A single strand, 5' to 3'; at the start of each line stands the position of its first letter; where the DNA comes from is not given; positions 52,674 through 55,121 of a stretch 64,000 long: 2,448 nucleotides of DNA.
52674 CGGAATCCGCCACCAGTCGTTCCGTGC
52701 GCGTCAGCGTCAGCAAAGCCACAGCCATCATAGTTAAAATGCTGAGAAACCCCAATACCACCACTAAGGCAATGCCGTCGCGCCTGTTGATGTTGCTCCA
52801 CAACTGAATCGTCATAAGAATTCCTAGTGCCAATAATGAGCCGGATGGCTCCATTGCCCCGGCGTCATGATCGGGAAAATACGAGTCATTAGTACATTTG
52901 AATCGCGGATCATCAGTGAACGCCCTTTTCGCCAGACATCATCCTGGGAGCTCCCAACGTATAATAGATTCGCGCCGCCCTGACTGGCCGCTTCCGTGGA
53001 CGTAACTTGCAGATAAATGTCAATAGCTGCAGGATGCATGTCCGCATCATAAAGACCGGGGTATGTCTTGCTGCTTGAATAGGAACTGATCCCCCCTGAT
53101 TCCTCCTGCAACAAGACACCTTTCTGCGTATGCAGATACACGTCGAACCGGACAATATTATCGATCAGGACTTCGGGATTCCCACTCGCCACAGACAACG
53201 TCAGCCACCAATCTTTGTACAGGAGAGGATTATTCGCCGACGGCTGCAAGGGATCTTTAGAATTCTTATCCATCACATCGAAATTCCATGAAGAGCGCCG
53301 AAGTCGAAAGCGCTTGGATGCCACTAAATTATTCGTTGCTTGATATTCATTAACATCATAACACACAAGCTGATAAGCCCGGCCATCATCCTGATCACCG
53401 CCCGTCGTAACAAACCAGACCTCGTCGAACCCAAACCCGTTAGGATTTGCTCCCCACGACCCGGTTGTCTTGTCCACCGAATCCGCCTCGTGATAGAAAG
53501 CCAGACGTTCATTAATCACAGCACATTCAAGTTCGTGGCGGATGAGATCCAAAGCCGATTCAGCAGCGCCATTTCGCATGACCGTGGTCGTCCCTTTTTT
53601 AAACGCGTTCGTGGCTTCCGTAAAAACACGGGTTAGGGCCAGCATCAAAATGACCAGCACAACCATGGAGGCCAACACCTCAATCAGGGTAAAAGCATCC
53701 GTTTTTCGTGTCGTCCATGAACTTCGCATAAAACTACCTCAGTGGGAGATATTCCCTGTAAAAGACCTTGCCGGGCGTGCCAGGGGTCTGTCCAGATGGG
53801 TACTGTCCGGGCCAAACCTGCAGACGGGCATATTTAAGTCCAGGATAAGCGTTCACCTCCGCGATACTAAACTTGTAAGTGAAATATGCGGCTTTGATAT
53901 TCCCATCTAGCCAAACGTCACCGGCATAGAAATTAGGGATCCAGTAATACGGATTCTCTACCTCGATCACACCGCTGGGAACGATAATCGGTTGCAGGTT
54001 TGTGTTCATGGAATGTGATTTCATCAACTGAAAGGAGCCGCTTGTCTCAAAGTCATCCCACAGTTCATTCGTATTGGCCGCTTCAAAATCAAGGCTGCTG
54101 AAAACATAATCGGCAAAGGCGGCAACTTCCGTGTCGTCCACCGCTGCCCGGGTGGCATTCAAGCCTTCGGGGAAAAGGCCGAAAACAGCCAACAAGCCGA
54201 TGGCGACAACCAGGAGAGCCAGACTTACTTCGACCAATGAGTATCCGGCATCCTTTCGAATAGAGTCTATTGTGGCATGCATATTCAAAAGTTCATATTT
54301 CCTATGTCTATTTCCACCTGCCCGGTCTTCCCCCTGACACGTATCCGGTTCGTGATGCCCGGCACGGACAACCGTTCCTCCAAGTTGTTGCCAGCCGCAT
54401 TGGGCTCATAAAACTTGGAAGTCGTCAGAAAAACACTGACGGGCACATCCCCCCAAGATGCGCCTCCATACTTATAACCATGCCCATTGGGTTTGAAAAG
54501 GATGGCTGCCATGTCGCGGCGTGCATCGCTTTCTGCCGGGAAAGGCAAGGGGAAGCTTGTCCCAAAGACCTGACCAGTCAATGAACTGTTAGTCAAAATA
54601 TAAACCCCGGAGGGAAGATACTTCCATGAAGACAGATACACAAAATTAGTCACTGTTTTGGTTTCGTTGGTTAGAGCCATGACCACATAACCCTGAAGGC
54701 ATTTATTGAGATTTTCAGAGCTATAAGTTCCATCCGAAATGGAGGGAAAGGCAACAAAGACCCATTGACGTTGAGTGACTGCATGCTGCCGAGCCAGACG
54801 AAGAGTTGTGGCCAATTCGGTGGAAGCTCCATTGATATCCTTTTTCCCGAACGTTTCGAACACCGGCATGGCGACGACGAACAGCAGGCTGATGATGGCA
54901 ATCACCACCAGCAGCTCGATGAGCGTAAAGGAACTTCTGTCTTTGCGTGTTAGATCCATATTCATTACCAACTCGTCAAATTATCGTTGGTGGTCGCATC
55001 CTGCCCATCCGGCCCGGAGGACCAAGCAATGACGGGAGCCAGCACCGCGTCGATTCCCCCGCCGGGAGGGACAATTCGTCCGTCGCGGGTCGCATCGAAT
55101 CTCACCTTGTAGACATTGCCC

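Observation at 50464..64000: Canonical-order pseudopilus module (GspG x4 - H - I - J - K) directly downstream of a giant Pmp-repeat beta-helix protein, with no secretin/ATPase/platform genes nearby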

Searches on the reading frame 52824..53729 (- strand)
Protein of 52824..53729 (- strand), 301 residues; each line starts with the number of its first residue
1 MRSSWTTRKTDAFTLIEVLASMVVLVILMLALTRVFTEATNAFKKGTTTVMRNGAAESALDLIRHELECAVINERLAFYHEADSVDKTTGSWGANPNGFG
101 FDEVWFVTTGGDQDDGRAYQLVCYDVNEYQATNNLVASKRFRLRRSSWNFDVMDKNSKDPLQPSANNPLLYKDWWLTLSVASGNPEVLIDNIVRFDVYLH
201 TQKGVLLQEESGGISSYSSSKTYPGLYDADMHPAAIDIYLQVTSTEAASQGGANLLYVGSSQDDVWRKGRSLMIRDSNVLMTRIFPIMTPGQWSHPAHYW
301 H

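Call 5: search_protein_families(library=pfam, proteins=[window:52824-53729:-], max_evalue=0.1)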
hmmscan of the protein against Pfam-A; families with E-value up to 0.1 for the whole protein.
window:52824-53729:- (301 aa): 1 family
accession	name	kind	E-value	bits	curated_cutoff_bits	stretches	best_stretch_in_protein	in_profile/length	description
PF07963.17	N_methyl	-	2.3e-05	24.2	21.2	1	9-32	3-26/27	Prokaryotic N-terminal methylation motif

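Call 6: search_protein_families(library=ncbifam, proteins=[window:52824-53729:-], max_evalue=0.1)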
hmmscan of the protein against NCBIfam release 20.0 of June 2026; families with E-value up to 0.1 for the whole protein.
window:52824-53729:- (301 aa): 13 families
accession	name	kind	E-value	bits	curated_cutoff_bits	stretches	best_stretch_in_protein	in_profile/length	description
TIGR02599.1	TIGR02599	subfamily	3.3e-10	39.7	256.5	1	12-86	1-75/361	Verru_Chthon cassette protein C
TIGR02523.1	type_IV_pilV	equivalog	0.00041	20.8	52.2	1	13-66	4-57/139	type IV pilus modification protein PilV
NF038304.1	EPS_HpsC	equivalog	0.00079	19.1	200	1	3-71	13-81/318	hormogonium polysaccharide secretion pseudopilin HpsC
TIGR02532.1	IV_pilin_GFxxxE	domain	0.0017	18.1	16.3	1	12-32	3-23/24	prepilin-type N-terminal cleavage/methylation domain-containing protein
NF040999.1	pilin_ComGC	equivalog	0.0088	16.2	75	1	11-50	2-42/84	competence type IV pilus major pilin ComGC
NF041013.1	T4P_ComGE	equivalog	0.01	15.9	49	1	9-32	2-25/83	competence type IV pilus minor pilin ComGE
NF040982.1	ComGD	equivalog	0.013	15.9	70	1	11-41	2-32/139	competence type IV pilus minor pilin ComGD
NF041002.1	pilin_ComGF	equivalog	0.025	14.8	80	1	11-37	2-28/139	competence type IV pilus minor pilin ComGF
NF038303.1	EPS_HpsB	equivalog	0.033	14.2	150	1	11-40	3-32/211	hormogonium polysaccharide secretion pseudopilin HpsB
NF007848.0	PRK10557.1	equivalog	0.034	13.4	120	1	6-49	6-49/192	prepilin peptidase-dependent protein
NF007660.0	PRK10332.1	equivalog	0.053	14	86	0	7-44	5-42/107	prepilin-type N-terminal cleavage/methylation domain-containing protein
NF003654.0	PRK05287.1-2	equivalog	0.075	12.8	361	0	4-69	142-204/244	cell division protein ZapD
TIGR01710.1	typeII_sec_gspG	equivalog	0.094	12.7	88.85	0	12-66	2-55/134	type II secretion system major pseudopilin GspG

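Call 12: find_encoding_contigs(protein=window:52824-53729:-, flank=10000, max_places=6)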
Protein window:52824-53729:- (301 aa): 5 contigs read that carry it; 2 places shown.
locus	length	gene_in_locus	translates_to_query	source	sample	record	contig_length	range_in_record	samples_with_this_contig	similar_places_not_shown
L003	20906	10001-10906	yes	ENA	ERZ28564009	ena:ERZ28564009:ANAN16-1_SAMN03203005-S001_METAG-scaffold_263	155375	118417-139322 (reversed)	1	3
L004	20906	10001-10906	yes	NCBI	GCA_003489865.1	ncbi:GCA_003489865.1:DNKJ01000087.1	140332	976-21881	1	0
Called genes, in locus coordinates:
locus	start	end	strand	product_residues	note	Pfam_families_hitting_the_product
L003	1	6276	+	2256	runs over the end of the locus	PF02415:Chlam_PMP (faint), PF18884:TSP3_bac (faint), PF22842:Pel9A-like_beta_helix (weak)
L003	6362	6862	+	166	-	PF07963:N_methyl (weak), PF08334:T2SSG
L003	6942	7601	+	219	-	PF07963:N_methyl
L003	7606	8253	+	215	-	PF07963:N_methyl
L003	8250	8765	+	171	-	PF07963:N_methyl (weak)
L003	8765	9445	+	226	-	PF07963:N_methyl (weak)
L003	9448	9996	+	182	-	-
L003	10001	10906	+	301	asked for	PF07963:N_methyl (faint)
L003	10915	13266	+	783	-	-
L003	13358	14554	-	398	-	-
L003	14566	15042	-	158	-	-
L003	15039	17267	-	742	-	-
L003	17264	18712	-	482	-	-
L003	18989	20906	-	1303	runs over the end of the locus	PF00932:LTD, PF00754:F5_F8_type_C (faint), PF22633:F5_F8_type_C_2 (faint)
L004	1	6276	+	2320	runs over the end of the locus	PF02415:Chlam_PMP (faint), PF18884:TSP3_bac (faint), PF22842:Pel9A-like_beta_helix (weak)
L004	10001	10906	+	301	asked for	PF07963:N_methyl (faint)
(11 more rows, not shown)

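Call 73: search_solved_structures(query=A4, max_evalue=10)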
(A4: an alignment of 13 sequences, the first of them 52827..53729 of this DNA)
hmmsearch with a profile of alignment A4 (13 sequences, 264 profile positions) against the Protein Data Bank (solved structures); distinct sequences matched with E-value up to 10: 5.
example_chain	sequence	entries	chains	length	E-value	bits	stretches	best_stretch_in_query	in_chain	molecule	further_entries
7tgg_A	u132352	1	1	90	0.022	17.5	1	4-34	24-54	Geopilin domain 1 protein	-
9laa_A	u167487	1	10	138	0.039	16.7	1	3-43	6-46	Type IV pilin protein PilA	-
9egp_A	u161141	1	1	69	0.042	16.6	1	4-28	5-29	Geopilin domain 1 protein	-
1zx3_A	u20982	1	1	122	0.05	16.3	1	120-198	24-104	hypothetical protein NE0241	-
9lab_B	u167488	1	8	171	0.05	16.3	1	5-29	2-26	MSHA major pilin subunit MshA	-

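Call 87: predict_structure(protein=window:52827-53729:-)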
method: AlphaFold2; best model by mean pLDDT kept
length: 301 residues; sequences in the alignment: 1
mean_pLDDT: 37.0   pTM: 0.21
mean pLDDT of the five models: 37.0, 34.5, 32.5, 32.5, 31.2
residues with pLDDT >= 90: 13; 70-90: 17; 50-70: 13; < 50: 258
segments of 3 or more residues with pLDDT < 50: 1-3, 47-301
pLDDT, mean of each block of 10 residues (from residue 1): 54 80 93 84 57 40 36 30 33 30 29 30 29 28 27 36 35 30 27 26 27 26 28 28 29 29 30 25 25 27 24
secondary structure, 60 per line:
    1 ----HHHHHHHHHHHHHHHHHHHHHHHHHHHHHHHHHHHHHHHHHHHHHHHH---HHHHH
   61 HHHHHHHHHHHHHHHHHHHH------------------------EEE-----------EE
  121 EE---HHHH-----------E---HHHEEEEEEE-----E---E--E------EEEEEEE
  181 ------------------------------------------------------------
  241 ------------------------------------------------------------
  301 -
elements in order: H5-52 H56-80 E105-107 E119-122 H126-129 E148-154 E174-180

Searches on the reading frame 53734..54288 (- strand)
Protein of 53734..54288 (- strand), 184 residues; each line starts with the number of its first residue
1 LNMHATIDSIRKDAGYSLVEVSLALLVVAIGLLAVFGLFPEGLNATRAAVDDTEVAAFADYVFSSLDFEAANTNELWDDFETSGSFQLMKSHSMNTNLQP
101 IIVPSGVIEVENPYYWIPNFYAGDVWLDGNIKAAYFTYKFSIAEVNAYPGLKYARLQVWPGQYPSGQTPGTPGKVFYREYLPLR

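Call 5: search_protein_families(library=pfam, proteins=[window:53734-54288:-], max_evalue=0.1)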
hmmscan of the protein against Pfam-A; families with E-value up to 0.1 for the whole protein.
window:53734-54288:- (184 aa): 1 family
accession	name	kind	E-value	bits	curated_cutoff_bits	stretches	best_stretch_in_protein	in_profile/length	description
PF07963.17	N_methyl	-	0.00024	21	21.2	1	11-36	2-27/27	Prokaryotic N-terminal methylation motif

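Call 6: search_protein_families(library=ncbifam, proteins=[window:53734-54288:-], max_evalue=0.1)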
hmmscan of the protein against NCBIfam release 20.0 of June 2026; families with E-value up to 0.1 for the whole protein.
window:53734-54288:- (184 aa): 3 families
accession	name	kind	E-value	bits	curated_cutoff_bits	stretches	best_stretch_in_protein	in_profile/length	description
TIGR02523.1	type_IV_pilV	equivalog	9.7e-08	32.6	52.2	1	14-86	2-74/139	type IV pilus modification protein PilV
TIGR02598.1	TIGR02598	subfamily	6.5e-06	26.4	51.4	1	15-53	1-39/151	Verru_Chthon cassette protein B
TIGR02532.1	IV_pilin_GFxxxE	domain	0.0017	18.1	16.3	1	14-35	2-23/24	prepilin-type N-terminal cleavage/methylation domain-containing protein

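Call 92: search_solved_structures(query=A5, max_evalue=10)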
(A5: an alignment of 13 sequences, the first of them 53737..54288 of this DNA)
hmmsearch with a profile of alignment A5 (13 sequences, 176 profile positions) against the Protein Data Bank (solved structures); distinct sequences matched with E-value up to 10: 5.
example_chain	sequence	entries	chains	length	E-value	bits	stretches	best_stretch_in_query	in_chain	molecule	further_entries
4yf1_A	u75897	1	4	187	0.2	15.2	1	34-132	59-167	Lmo0812 protein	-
6ttp_A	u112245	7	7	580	0.51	13.9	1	41-102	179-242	N6-adenosine-methyltransferase catalytic subunit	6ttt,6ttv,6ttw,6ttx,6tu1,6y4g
5tey_A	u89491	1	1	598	0.52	13.8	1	41-102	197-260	N6-adenosine-methyltransferase 70 kDa subunit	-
6xxe_A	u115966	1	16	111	0.8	13.2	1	10-65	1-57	Uncharacterized protein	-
8qqj_J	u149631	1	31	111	2.6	11.6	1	10-65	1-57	Type IV narrow pilus major component PilA5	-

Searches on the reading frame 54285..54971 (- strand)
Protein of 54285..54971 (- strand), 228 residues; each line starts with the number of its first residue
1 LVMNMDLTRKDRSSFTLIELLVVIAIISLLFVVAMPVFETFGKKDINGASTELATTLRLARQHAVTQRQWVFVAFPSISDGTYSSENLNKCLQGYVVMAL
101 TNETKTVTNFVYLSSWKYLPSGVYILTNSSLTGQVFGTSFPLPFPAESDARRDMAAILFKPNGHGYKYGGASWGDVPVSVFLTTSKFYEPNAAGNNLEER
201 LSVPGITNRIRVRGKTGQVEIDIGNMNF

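Call 5: search_protein_families(library=pfam, proteins=[window:54285-54971:-], max_evalue=0.1)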
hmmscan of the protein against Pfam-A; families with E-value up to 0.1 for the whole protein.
window:54285-54971:- (228 aa): 2 families
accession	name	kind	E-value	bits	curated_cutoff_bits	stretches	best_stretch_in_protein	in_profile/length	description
PF07963.17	N_methyl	-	2.6e-07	30.4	21.2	1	9-35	1-27/27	Prokaryotic N-terminal methylation motif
PF12019.13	GspH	-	0.00018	22.4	21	1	50-121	2-61/108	Type II transport protein GspH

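Call 6: search_protein_families(library=ncbifam, proteins=[window:54285-54971:-], max_evalue=0.1)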
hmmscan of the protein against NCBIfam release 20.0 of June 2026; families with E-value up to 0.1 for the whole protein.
window:54285-54971:- (228 aa): 14 families
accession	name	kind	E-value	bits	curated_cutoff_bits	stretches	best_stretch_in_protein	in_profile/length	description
TIGR02596.1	TIGR02596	subfamily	3.1e-14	53.5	70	1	15-164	1-149/196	Verru_Chthon cassette protein D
TIGR01708.2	typeII_sec_gspH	equivalog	6.6e-08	32.7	80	1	15-70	4-60/169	type II secretion system minor pseudopilin GspH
NF040982.1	ComGD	equivalog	2.6e-06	27.9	70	1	13-81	2-71/139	competence type IV pilus minor pilin ComGD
NF007862.0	PRK10574.1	equivalog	2.5e-05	24.4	138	1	12-44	4-36/145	prepilin peptidase-dependent pilin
NF040999.1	pilin_ComGC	equivalog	2.8e-05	24.2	75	1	13-39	2-28/84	competence type IV pilus major pilin ComGC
NF041775.1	typeIV_PilA_Myxo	equivalog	0.00014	21.9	400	1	13-45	11-43/214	type IV pilin protein PilA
TIGR02532.1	IV_pilin_GFxxxE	domain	0.00061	19.5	16.3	1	15-35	4-24/24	prepilin-type N-terminal cleavage/methylation domain-containing protein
TIGR01710.1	typeII_sec_gspG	equivalog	0.00065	19.7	88.85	1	14-55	2-44/134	type II secretion system major pseudopilin GspG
NF047827.1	T3SSXpsH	equivalog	0.00074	19.3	160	1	16-67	4-56/145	type II secretion system protein XpsH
NF041013.1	T4P_ComGE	equivalog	0.0024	18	49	1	15-53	6-45/83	competence type IV pilus minor pilin ComGE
TIGR01711.1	gspJ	equivalog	0.0068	16.2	64.85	1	14-45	2-33/192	type II secretion system minor pseudopilin GspJ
TIGR02599.1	TIGR02599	subfamily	0.013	14.7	256.5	1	14-40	1-27/361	Verru_Chthon cassette protein C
NF041002.1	pilin_ComGF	equivalog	0.014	15.6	80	1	14-45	3-34/139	competence type IV pilus minor pilin ComGF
NF007800.0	PRK10506.1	equivalog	0.022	14.6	158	1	9-40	5-36/163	prepilin peptidase-dependent protein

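Call 93: search_solved_structures(query=A6, max_evalue=10)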
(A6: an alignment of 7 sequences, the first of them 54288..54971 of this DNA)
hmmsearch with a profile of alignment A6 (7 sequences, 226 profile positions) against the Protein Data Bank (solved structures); distinct sequences matched with E-value up to 10: 26.
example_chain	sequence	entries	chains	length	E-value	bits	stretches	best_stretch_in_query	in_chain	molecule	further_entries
9egp_A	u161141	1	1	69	2.9e-11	46.2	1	4-52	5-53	Geopilin domain 1 protein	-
7tgg_A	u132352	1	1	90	4.7e-11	45.5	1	3-51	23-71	Geopilin domain 1 protein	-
2m7g_A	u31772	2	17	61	6.5e-09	38.5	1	10-51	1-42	Geopilin domain 1 protein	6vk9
9laa_A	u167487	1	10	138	1.4e-08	37.4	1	3-37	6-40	Type IV pilin protein PilA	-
2hi2_A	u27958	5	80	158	2.2e-08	36.8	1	10-47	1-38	Fimbrial protein | PilA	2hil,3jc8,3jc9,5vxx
1ay2_A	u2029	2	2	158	2.4e-08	36.7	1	10-47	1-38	TYPE 4 PILIN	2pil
8p3b_A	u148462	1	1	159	4.4e-08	35.8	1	10-47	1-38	Fimbrial protein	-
1oqw_A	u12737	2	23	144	6.4e-08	35.3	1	10-61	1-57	Fimbrial protein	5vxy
5kua_A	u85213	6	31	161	1.1e-07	34.5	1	10-47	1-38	pilin | Neisseria meningitidis PilE variant SB-GATDH | Neisseria meningitidis PilE, SB-DATDH variant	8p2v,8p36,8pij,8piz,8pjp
8tj2_C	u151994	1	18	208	1.8e-07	33.8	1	10-51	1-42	Type IV major pilin protein PilA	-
8tum_e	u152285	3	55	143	2e-07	33.6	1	10-60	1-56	Type IV major pilin protein PilA | Pilin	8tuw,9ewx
6gv9_A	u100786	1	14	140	3.3e-07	32.9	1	10-43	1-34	Prepilin peptidase-dependent protein D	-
8pfb_G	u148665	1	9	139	3.5e-07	32.9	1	10-43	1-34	Type IV pilin PilE1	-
9lab_B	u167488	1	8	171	9.5e-07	31.4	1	5-45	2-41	MSHA major pilin subunit MshA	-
8qqj_J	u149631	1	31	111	2.4e-06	30.1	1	10-46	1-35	Type IV narrow pilus major component PilA5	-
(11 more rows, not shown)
